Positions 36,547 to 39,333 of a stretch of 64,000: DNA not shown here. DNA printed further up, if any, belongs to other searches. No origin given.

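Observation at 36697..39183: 828-aa surface protein with about 20 N-glycosylation sequons in 250 residues, a poly-Gly linker and a cytoplasmic coiled-coil tail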

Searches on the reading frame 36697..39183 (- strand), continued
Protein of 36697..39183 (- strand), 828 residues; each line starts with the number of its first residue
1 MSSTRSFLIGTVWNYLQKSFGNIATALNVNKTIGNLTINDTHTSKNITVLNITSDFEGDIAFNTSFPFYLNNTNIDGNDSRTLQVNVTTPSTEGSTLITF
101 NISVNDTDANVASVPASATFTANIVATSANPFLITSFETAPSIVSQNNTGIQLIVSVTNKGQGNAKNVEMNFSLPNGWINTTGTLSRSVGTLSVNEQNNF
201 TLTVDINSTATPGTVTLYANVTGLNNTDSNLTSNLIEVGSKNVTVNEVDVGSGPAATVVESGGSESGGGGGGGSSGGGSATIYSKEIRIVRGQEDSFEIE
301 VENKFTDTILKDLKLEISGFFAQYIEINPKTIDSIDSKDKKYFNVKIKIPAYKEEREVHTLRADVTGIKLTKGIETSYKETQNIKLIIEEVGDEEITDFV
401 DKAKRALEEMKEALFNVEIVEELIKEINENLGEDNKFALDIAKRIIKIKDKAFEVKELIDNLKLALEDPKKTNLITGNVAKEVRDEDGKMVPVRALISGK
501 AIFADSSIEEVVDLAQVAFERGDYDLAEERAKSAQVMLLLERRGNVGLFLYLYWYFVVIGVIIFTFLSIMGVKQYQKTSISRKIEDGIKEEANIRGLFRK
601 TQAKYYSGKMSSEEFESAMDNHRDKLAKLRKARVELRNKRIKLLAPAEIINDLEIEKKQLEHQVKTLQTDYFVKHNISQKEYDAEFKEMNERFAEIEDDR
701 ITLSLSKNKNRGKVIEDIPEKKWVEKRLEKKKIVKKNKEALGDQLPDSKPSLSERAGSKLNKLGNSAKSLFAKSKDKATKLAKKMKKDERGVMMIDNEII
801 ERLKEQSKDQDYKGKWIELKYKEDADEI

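Call 34: predict_structure(alignment_id=A2)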
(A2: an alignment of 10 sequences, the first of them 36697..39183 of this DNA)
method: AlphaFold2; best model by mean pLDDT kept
length: 828 residues; sequences in the alignment: 10
mean_pLDDT: 65.2   pTM: 0.33
mean pLDDT of the five models: 65.2, 61.0, 60.3, 57.7, 57.4
residues with pLDDT >= 90: 28; 70-90: 409; 50-70: 196; < 50: 195
segments of 3 or more residues with pLDDT < 50: 1-13, 16-19, 111-113, 137-148, 245-284, 474-505, 709-724, 741-796, 813-828
pLDDT, mean of each block of 10 residues (from residue 1): 29 49 69 74 68 79 79 63 81 73 67 57 69 53 39 66 77 70 72 74 63 61 72 58 42 26 25 27 62 79 83 81 78 85 82 61 82 78 75 80 91 88 88 79 91 88 72 43 43 39 52 86 84 71 56 69 75 73 77 77 75 79 80 76 69 79 82 77 76 77 61 37 53 65 38 38 38 40 37 45 59 42 34
secondary structure, 60 per line:
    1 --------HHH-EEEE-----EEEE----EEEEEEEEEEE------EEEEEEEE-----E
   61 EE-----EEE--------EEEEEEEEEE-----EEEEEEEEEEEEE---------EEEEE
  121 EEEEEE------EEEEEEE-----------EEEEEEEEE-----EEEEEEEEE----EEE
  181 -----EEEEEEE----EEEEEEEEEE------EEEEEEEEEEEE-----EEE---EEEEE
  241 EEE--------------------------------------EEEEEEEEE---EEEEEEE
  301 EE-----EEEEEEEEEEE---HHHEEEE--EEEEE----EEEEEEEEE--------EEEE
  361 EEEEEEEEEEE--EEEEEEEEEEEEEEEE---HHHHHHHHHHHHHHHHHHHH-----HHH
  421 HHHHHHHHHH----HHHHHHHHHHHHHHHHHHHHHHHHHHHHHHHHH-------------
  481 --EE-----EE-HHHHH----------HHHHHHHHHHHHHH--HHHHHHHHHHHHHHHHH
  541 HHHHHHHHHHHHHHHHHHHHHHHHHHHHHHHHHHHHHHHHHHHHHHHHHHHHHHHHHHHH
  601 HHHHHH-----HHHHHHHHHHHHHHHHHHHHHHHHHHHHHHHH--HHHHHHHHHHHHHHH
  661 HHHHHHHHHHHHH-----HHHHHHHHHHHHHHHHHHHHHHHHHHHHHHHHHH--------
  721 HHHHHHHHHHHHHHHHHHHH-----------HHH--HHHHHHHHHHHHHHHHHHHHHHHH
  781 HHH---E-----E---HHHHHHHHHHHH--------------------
elements in order (helices of 4 or more, strands of 3 or more residues): E13-16 E22-25 E30-40 E47-54 E60-62 E68-70 E79-88 E94-106 E116-126 E133-139 E151-159 E165-173 E178-180 E186-192 E197-206 E213-224 E230-232 E236-243 E282-290 E294-302 E308-318 E325-328 E331-335 E340-348 E357-371 E374-389 H393-412 H418-430 H435-467 H493-497 H508-521 H524-606 H612-643 H646-673 H679-712 H721-740 H757-783 H797-808
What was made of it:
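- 38347..38403 (-): Gly/Ser linker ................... (residues 261-279). Conserved in all homologues. pLDDT below 50 (call 34).
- On Pacearchaeota giant surface-protein family (uncharacterised; anchor module): AF2 model (call 34).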

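Call 38: fold_search(model_id=the predicted structure, library=pdb)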
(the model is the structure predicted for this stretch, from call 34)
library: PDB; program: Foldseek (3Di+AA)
matches with E <= 10: 1343; with E <= 0.001: 222
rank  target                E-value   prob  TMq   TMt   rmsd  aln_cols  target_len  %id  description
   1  7som_D                1.9e-13  1.00  0.12  0.07  24.7       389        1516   11  Ciliary C2 central pair apparatus isolated from Chlamydomonas reinhardtii (released 2022-04-13)
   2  7sqc_O0               6.0e-12  1.00  0.12  0.09  26.5       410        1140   12  Ciliary C1 central pair apparatus isolated from Chlamydomonas reinhardtii (released 2022-04-13)
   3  7sqc_F0               8.5e-12  1.00  0.10  0.25  26.6       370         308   10  Ciliary C1 central pair apparatus isolated from Chlamydomonas reinhardtii (released 2022-04-13)
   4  9ijj_h                1.0e-11  1.00  0.12  0.07  24.7       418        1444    9  In situ structure of the central apparatus in mouse sperm axoneme. (released 2025-06-04)
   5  7sqc_T3               4.9e-11  1.00  0.13  0.31  25.8       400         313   10  Ciliary C1 central pair apparatus isolated from Chlamydomonas reinhardtii (released 2022-04-13)
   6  9ijj_O                9.9e-11  1.00  0.11  0.07  31.2       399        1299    8  In situ structure of the central apparatus in mouse sperm axoneme. (released 2025-06-04)
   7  9ijj_4G               7.7e-10  1.00  0.12  0.03  31.9       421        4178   11  In situ structure of the central apparatus in mouse sperm axoneme. (released 2025-06-04)
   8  9ijj_4I               7.7e-10  1.00  0.11  0.03  30.6       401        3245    9  In situ structure of the central apparatus in mouse sperm axoneme. (released 2025-06-04)
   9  7n6g_4C               8.5e-10  1.00  0.10  0.13  30.2       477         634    8  C1 of central pair (released 2022-05-18)
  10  9ijj_4J               9.0e-10  1.00  0.11  0.13  27.7       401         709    7  In situ structure of the central apparatus in mouse sperm axoneme. (released 2025-06-04)
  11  3f85                  1.5e-09  1.00  0.11  0.18  30.9       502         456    8  Structure of fusion complex of homo trimeric major pilin subunits CfaB of CFA/I fimbirae from ETEC E. coli (released 2009-08-11)
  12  4nen_A                2.2e-09  1.00  0.12  0.10  23.1       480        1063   12  An internal ligand-bound, metastable state of a leukocyte integrin, aXb2 (released 2014-01-15)
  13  9e8a_A                6.3e-09  1.00  0.13  0.12  22.9       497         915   10  Integrin aIIbb3 bent conformation from human platelet membrane crude preparation (released 2025-10-15)
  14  6avu_A                9.9e-09  1.00  0.12  0.11  27.1       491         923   11  Human alpha-V beta-3 Integrin (open conformation) in complex with the therapeutic antibody LM609 (released 2017-11-01)
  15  4g1m_A                1.0e-08  1.00  0.12  0.11  26.6       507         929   11  Re-refinement of alpha V beta 3 structure (released 2012-12-12)
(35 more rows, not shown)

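Call 44: find_encoding_contigs(protein=P0010, flank=6000, max_places=2)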
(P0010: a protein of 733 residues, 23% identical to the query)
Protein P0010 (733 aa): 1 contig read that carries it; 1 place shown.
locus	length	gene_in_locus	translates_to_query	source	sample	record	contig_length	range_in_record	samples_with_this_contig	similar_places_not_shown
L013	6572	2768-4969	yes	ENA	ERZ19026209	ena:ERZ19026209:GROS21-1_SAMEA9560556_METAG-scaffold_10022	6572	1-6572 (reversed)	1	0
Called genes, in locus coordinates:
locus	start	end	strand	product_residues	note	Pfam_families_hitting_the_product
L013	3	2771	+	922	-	?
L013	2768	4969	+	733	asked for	-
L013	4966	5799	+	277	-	-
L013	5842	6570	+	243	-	?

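Call 45: find_encoding_contigs(protein=P0009, flank=6000, max_places=2)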
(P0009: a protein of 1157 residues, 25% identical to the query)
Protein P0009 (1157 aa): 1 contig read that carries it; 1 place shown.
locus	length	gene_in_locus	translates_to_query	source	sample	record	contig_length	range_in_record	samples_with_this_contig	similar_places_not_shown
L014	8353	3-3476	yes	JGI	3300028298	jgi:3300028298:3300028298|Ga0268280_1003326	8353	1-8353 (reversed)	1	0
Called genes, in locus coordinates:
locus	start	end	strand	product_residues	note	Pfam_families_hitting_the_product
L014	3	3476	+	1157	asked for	PF13385:Laminin_G_3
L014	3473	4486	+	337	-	-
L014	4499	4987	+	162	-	-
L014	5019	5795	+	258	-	PF03796:DnaB_C (weak), PF06745:ATPase, PF13481:AAA_25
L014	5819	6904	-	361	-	PF07831:PYNP_C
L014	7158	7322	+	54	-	-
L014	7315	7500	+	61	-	-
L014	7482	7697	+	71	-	-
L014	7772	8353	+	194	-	?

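Call 46: search_protein_representatives(protein=window:36697-39183:-)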
Query: 828 residues. Proteins with E-value up to 0.001 (for the whole library): 705; up to 1e-10: 578; up to 1e-30: 279. The best 150 are listed.
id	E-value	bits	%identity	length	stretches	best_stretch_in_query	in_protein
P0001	0.0e+00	1779.0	100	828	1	1-828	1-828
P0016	2.9e-190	650.7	47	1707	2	2-726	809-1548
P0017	1.6e-173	595.4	41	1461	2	2-786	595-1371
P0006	1.7e-158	545.8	45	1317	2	2-489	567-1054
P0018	8.0e-137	474.1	42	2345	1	18-709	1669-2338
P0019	1.8e-136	472.9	40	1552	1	12-712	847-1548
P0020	2.2e-135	469.3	39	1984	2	11-737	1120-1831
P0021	6.8e-127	441.2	37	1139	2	12-709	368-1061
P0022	1.0e-126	440.6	41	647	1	170-823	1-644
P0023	2.7e-126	439.2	40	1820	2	29-736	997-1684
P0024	2.2e-125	436.2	40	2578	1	43-742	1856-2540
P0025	4.1e-123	428.7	39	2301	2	25-737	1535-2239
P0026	4.6e-123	428.6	39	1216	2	12-735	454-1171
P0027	4.3e-122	425.4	38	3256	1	29-735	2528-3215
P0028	2.1e-117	409.9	48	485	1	155-644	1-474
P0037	9.2e-112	391.2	37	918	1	29-710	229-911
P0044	1.4e-107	377.4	38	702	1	34-709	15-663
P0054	6.1e-99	348.8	37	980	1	12-716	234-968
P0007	1.5e-77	278.1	35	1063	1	56-739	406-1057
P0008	4.2e-67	243.5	49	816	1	2-298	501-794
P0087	5.6e-61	223.3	34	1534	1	12-724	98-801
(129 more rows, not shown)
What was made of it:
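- Closest known: Archaeal S-layer / surface glycoproteins. Different: Highly variable heads across 705 clusters (call 46).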
